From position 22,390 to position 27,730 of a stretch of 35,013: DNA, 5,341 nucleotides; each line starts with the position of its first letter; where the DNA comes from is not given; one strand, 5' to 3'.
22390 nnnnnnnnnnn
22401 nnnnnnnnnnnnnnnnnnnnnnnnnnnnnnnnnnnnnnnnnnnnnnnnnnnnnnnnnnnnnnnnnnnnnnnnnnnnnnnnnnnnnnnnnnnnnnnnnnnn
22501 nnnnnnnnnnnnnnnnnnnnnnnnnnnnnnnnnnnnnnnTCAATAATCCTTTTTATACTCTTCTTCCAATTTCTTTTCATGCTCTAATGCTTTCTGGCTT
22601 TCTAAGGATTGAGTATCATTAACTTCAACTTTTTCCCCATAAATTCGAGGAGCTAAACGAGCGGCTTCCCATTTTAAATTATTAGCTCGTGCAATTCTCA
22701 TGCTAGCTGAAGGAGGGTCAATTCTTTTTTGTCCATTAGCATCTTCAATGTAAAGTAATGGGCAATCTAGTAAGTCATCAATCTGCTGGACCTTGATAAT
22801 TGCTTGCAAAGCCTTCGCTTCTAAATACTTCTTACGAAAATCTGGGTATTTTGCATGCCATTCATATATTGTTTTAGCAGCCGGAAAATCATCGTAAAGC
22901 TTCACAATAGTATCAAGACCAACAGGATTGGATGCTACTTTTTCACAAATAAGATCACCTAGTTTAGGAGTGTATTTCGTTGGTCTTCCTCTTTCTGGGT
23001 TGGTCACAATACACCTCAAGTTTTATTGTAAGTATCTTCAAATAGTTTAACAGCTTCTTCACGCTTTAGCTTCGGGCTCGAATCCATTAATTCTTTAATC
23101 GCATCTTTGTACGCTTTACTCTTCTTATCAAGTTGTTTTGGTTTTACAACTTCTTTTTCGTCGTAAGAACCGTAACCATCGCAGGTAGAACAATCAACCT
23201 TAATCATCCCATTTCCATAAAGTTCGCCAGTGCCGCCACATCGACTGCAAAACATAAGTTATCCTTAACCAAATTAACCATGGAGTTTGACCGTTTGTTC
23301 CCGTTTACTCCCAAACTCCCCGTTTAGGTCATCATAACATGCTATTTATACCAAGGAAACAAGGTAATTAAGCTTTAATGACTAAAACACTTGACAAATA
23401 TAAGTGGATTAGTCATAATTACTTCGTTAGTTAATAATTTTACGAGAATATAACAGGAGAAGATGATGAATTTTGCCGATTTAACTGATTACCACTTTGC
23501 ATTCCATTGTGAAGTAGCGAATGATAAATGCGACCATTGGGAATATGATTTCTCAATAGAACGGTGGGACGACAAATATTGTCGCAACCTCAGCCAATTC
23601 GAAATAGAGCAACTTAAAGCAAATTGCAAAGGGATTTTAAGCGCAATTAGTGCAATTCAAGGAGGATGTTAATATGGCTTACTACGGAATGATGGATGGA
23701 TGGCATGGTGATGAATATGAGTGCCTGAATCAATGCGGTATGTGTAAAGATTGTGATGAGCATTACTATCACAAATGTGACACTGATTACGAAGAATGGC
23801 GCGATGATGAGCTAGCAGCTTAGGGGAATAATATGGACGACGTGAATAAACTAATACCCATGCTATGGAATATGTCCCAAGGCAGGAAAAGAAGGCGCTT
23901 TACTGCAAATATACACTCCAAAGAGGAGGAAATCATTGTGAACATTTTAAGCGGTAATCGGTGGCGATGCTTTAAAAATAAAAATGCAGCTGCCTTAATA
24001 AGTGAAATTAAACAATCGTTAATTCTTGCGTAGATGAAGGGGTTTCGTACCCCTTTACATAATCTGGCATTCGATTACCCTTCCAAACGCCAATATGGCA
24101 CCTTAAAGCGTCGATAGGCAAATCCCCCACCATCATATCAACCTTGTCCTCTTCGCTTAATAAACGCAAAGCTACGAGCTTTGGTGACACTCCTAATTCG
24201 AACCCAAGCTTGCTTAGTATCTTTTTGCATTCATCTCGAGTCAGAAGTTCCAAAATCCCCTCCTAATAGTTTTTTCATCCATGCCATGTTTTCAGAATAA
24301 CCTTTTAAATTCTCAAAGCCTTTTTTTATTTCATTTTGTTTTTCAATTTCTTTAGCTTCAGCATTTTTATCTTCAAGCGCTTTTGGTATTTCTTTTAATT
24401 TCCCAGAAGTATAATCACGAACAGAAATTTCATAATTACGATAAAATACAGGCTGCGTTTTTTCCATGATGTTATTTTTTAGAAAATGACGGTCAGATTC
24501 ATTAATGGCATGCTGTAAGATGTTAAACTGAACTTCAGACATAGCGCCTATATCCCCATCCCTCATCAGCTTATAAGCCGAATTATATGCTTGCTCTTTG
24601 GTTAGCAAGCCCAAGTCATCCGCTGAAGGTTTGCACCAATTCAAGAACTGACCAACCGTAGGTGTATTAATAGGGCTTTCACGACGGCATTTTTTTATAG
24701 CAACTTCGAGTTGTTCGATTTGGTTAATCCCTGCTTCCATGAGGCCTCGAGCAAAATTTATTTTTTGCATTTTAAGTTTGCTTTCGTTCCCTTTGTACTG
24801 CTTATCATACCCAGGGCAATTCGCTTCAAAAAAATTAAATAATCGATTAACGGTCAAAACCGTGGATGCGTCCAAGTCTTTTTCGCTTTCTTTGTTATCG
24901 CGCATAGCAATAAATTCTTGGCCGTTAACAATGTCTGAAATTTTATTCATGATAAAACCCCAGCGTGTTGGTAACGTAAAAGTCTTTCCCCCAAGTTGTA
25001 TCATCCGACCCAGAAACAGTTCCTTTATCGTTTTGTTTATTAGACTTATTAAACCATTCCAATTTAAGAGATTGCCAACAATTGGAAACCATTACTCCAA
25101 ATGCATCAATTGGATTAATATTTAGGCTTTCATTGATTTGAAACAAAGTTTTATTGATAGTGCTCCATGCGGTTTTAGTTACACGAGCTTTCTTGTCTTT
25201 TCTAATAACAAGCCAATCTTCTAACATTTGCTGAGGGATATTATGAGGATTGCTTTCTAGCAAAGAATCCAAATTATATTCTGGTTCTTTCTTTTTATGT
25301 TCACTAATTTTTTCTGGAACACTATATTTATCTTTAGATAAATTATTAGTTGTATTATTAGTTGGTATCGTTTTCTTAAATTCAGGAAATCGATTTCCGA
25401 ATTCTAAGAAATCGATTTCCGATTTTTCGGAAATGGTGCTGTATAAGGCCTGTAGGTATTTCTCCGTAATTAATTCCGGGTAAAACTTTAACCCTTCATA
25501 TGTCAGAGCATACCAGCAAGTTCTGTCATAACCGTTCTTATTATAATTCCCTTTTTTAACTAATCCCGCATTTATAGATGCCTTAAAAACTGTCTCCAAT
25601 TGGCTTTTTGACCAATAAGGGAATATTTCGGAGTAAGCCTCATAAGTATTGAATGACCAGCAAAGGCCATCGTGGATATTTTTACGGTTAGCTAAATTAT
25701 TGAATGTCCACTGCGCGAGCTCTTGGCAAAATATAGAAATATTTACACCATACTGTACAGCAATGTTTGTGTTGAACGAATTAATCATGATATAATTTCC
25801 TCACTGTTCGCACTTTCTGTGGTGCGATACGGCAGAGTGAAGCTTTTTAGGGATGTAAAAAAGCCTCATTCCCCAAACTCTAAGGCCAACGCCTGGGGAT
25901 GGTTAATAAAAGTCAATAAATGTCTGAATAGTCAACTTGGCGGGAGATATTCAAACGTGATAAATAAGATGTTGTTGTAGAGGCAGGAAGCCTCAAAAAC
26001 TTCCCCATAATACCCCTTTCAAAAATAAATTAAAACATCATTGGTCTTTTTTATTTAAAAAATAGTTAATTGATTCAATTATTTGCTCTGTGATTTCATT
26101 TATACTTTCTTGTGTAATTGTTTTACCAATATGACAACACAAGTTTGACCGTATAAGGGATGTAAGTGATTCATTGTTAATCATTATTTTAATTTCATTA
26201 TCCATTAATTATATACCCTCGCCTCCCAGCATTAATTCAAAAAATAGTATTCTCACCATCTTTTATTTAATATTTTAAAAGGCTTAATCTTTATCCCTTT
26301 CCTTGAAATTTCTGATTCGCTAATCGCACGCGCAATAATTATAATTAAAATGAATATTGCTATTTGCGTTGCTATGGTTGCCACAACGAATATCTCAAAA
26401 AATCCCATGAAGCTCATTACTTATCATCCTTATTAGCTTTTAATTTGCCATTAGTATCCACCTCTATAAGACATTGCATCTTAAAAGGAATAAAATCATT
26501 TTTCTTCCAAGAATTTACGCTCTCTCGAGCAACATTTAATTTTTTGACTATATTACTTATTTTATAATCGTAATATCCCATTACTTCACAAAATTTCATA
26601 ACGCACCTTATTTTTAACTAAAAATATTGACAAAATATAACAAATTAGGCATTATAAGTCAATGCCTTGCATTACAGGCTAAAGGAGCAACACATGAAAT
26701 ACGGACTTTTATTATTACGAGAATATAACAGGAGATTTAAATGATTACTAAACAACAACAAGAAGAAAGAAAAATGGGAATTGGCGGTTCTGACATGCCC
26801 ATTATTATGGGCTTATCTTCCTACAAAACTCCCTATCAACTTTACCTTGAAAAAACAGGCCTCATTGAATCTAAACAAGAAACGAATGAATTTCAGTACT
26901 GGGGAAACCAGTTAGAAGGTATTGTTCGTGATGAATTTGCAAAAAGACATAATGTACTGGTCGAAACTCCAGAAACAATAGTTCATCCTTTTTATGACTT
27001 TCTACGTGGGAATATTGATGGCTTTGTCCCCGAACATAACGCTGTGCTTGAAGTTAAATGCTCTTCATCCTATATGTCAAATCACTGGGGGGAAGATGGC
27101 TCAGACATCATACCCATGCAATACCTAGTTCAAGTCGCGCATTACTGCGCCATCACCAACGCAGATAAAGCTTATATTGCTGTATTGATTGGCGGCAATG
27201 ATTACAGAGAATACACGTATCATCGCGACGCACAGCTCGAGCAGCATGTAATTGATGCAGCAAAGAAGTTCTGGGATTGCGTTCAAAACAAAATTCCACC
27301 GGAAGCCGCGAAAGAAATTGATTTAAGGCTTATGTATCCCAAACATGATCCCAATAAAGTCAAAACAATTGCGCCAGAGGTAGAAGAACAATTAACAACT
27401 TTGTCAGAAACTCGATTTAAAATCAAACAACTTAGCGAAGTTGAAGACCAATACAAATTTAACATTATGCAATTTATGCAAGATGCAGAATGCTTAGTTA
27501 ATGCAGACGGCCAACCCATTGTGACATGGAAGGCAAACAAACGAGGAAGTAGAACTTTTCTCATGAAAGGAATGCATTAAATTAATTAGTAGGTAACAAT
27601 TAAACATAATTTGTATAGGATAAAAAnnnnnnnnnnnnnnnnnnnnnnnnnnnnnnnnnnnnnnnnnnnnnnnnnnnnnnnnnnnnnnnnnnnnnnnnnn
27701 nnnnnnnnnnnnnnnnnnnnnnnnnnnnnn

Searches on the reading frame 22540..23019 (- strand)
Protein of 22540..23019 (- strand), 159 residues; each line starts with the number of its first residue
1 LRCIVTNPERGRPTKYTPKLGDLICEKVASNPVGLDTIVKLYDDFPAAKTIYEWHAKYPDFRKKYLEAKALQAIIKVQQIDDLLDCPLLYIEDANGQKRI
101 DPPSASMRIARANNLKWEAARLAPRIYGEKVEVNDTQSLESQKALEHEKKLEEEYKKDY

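Call 28: search_protein_families(library=phrogs, proteins=[window:22540-23019:-], max_evalue=0.001)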
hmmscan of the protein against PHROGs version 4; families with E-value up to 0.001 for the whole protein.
window:22540-23019:- (159 aa): 1 family
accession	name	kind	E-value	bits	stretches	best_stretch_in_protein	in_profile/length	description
phrog_1482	-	head and packaging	1.3e-23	84.3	1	7-150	6-136/147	terminase small subunit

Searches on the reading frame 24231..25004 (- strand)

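Call 28: search_protein_families(library=phrogs, proteins=[window:24231-25004:-], max_evalue=0.001)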
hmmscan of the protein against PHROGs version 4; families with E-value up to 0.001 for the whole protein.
window:24231-25004:- (257 aa): 2 families
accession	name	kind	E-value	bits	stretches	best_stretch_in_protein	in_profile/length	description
phrog_109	-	DNA, RNA and nucleotide metabolism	1.2e-20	75.4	1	29-231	15-228/236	P-like helicase loader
phrog_1524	-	unknown function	9e-06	26.7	1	66-234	24-189/252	-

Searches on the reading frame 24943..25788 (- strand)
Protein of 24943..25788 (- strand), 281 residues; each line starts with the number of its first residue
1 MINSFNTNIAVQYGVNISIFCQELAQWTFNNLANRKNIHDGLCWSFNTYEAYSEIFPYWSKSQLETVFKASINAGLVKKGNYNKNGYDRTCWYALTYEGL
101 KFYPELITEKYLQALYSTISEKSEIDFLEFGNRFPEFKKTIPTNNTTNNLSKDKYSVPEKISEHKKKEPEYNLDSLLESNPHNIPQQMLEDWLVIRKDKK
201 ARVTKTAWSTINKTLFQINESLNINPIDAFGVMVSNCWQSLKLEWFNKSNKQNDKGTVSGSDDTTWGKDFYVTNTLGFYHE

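Call 28: search_protein_families(library=phrogs, proteins=[window:24943-25788:-], max_evalue=0.001)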
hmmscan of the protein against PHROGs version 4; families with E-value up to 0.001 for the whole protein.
window:24943-25788:- (281 aa): 6 families
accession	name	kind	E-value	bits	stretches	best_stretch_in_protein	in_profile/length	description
phrog_11233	-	DNA, RNA and nucleotide metabolism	4.3e-26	93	1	3-99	4-100/297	replication initiation protein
phrog_678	-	DNA, RNA and nucleotide metabolism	7.7e-20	72.7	1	44-272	83-314/346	replication initiation O-like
phrog_6493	-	DNA, RNA and nucleotide metabolism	8.1e-12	46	1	9-104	18-109/261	DnaD-like helicase loader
phrog_428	-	DNA, RNA and nucleotide metabolism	2.3e-05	24.8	1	14-193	102-241/455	replication initiation protein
phrog_270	-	DNA, RNA and nucleotide metabolism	4.7e-05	23.9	1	33-158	57-152/383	replication initiation protein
phrog_6451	-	DNA, RNA and nucleotide metabolism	0.00014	22.7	1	139-255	138-247/272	primosomal protein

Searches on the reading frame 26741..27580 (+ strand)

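Call 28: search_protein_families(library=phrogs, proteins=[window:26741-27580:+], max_evalue=0.001)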
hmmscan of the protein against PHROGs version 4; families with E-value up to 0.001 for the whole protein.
window:26741-27580:+ (279 aa): 4 families
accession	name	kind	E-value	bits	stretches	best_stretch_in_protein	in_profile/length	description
phrog_434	-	DNA, RNA and nucleotide metabolism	1.2e-78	266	1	3-270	57-329/372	RecE-like recombination exonuclease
phrog_149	-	DNA, RNA and nucleotide metabolism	5.8e-09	35.8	1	35-186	641-794/1242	exonuclease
phrog_1706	-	DNA, RNA and nucleotide metabolism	6.8e-09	36.6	1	26-190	54-226/293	CRISPR/Cas system associated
phrog_1990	-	DNA, RNA and nucleotide metabolism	9.2e-05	22.9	1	77-147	100-177/290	Cas4-domain exonuclease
